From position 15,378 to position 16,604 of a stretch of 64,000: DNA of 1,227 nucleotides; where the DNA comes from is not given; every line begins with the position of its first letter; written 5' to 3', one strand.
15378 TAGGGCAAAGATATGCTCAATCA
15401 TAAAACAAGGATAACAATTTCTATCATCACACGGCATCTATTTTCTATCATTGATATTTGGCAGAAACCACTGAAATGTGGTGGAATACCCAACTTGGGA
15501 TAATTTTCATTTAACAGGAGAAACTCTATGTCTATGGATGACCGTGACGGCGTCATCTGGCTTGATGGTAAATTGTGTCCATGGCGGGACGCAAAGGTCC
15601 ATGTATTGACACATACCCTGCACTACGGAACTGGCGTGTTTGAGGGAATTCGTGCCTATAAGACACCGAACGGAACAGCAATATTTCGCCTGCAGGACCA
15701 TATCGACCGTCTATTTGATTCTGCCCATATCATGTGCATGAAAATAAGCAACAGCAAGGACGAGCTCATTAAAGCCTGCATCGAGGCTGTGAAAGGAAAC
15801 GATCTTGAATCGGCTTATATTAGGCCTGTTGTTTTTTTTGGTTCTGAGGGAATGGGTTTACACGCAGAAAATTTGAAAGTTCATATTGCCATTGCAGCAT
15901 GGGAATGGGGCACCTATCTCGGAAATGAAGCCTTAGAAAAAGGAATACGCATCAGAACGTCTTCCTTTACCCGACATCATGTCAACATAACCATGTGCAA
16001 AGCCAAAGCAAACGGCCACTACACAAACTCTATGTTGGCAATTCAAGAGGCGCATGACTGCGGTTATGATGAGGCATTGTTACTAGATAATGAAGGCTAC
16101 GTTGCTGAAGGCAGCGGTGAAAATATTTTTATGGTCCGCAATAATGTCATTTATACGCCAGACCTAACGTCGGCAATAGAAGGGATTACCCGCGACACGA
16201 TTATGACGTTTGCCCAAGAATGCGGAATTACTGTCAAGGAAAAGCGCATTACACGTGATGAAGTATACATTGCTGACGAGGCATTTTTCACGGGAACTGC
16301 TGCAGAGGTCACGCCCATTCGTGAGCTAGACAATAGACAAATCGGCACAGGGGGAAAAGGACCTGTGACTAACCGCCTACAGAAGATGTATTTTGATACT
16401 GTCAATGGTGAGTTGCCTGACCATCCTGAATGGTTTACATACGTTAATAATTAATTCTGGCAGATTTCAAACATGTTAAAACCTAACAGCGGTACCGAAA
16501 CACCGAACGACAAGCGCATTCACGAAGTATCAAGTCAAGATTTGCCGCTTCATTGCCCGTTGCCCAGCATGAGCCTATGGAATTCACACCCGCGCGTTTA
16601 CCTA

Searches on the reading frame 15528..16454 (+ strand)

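Call 53: search_protein_families(library=pfam, proteins=[window:15528-16454:+], max_evalue=0.001)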
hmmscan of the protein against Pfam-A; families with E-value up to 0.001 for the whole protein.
window:15528-16454:+ (308 aa): 1 family
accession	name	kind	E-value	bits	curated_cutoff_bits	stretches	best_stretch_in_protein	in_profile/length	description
PF01063.24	Aminotran_4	-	8.4e-51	173.4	28.5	1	36-266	1-222/223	Amino-transferase class IV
